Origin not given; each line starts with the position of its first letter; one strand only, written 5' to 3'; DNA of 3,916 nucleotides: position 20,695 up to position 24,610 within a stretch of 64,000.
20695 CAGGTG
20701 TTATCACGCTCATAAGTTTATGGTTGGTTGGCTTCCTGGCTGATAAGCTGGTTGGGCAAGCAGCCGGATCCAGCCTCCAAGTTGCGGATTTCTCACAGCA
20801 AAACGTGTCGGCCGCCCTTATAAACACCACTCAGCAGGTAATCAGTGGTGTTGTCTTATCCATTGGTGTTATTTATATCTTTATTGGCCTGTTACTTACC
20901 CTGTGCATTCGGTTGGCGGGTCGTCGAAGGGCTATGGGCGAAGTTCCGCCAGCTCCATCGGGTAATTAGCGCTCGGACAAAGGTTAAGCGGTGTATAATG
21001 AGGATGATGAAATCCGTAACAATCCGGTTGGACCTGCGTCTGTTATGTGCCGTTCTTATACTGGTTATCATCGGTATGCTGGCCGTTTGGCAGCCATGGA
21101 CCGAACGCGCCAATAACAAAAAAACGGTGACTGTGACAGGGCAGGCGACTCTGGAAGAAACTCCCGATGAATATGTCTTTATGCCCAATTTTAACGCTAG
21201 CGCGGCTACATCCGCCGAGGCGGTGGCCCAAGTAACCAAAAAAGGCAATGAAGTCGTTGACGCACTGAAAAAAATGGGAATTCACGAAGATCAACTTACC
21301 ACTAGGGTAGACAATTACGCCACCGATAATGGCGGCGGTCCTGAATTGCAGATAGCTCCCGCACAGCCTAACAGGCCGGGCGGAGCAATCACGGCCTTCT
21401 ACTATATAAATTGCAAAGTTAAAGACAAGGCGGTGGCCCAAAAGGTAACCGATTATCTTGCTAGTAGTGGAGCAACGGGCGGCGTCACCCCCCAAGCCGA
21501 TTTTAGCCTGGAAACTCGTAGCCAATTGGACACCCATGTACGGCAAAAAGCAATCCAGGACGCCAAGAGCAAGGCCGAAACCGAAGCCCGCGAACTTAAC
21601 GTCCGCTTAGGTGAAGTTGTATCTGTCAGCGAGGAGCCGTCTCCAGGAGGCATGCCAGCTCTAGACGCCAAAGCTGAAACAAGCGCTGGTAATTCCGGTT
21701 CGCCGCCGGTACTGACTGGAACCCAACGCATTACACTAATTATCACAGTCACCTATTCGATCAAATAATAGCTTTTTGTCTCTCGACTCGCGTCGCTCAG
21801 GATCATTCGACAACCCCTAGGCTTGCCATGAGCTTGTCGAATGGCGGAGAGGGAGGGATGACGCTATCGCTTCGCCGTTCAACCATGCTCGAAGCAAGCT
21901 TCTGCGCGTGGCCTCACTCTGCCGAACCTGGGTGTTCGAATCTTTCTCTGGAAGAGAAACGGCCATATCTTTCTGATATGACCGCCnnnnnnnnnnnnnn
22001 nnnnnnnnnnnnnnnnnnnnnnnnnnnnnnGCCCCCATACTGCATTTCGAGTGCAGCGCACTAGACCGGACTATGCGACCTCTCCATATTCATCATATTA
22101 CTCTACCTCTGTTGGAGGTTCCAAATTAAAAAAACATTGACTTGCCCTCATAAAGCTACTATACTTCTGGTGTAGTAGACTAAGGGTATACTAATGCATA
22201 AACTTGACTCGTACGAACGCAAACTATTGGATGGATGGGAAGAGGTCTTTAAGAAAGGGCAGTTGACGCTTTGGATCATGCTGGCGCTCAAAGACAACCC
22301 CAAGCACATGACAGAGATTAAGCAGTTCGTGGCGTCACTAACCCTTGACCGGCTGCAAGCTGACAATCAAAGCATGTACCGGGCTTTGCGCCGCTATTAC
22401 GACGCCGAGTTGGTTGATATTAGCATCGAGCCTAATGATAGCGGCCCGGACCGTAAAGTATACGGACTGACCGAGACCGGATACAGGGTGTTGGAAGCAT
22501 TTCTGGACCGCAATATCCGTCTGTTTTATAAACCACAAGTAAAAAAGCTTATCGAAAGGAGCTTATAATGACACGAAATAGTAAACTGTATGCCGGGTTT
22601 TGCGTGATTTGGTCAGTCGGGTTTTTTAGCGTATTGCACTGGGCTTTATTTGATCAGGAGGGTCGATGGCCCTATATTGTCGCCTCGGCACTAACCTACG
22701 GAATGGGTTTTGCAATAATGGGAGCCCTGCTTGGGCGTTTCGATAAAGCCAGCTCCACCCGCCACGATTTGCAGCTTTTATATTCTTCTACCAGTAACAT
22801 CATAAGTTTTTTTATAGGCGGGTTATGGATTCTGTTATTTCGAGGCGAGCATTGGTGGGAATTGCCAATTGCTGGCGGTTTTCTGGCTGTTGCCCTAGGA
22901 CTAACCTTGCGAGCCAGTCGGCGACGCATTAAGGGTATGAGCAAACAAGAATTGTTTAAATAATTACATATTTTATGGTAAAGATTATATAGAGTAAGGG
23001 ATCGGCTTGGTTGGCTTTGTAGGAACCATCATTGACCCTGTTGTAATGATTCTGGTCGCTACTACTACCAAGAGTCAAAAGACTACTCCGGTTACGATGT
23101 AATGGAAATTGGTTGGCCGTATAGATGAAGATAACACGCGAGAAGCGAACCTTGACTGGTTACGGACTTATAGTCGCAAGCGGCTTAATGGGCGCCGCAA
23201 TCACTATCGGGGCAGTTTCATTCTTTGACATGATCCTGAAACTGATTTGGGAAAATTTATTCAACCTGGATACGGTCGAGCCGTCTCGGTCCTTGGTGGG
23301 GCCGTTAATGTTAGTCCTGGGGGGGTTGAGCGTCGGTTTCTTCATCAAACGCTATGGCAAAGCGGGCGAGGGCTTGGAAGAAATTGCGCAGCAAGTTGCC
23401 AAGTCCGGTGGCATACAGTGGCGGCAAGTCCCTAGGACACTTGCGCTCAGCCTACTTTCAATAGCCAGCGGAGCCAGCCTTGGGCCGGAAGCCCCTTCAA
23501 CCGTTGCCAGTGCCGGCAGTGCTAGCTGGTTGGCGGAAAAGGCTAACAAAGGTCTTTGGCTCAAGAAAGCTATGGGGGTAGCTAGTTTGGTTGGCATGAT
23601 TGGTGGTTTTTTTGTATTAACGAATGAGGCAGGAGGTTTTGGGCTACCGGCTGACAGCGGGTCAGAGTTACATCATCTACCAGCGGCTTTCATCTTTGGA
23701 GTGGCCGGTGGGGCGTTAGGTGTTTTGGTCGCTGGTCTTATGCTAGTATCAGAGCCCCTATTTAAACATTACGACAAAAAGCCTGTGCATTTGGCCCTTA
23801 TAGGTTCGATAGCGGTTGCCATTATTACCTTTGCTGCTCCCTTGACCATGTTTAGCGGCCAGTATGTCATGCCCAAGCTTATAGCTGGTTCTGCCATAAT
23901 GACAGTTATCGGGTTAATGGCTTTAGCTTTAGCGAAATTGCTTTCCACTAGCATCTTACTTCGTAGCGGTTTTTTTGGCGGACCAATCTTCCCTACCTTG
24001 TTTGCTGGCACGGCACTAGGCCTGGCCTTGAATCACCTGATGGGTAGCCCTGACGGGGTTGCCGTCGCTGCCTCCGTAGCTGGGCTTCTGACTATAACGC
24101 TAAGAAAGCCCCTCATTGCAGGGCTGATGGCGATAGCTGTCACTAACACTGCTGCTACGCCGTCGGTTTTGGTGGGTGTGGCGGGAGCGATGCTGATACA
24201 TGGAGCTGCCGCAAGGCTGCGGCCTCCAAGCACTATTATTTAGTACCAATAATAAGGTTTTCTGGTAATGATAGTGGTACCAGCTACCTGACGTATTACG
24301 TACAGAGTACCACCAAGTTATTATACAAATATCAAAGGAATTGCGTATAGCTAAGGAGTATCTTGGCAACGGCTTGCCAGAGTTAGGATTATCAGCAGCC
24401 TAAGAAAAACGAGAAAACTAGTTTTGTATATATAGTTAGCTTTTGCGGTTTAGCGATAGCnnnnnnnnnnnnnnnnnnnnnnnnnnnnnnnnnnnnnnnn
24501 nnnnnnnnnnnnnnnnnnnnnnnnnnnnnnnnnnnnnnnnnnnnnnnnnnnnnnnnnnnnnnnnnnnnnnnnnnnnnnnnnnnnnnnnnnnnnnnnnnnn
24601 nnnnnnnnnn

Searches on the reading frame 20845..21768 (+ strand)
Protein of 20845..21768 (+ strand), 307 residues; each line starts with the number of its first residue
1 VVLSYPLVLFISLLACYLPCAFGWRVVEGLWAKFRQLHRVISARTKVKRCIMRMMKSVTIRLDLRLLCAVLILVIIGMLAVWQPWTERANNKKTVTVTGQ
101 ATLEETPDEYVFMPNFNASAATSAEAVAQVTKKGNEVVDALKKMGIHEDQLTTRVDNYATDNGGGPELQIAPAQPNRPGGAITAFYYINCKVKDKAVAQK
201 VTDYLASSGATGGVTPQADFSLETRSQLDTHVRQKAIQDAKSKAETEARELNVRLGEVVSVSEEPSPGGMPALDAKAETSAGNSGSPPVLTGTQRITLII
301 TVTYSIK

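Call 65: search_protein_families(library=pfam, proteins=[window:20845-21768:+], max_evalue=0.0001)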
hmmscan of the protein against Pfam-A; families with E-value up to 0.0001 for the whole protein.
window:20845-21768:+ (307 aa): 1 family
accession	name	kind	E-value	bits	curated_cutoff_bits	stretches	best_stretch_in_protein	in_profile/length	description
PF04402.19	SIMPL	-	8.3e-28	98.5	25.2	1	95-304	1-205/205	Protein of unknown function (DUF541)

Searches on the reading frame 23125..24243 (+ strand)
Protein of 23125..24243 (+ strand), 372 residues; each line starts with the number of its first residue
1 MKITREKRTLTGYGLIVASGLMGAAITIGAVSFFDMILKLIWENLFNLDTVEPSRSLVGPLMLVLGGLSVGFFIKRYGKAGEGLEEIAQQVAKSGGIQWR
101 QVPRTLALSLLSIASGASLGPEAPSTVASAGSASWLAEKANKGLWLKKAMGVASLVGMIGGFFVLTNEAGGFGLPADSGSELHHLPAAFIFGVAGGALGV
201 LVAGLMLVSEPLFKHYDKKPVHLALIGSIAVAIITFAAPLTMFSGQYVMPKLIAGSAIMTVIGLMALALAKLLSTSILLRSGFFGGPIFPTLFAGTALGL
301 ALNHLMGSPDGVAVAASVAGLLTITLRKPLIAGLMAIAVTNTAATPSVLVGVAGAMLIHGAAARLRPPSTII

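Call 65: search_protein_families(library=pfam, proteins=[window:23125-24243:+], max_evalue=0.0001)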
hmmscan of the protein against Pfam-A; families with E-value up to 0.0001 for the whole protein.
window:23125-24243:+ (372 aa): 1 family
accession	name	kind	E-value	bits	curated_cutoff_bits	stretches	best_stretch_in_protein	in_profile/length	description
PF00654.25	Voltage_CLC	-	8.6e-27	94.6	24.8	2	153-358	132-344/346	Voltage gated chloride channel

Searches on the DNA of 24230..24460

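Call 70: search_rna_families(source=window, start=24230, end=24460, threshold=evalue, max_evalue=1, show_alignments=1)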
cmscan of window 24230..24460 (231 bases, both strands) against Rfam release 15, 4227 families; matches with E-value up to 1: 0.
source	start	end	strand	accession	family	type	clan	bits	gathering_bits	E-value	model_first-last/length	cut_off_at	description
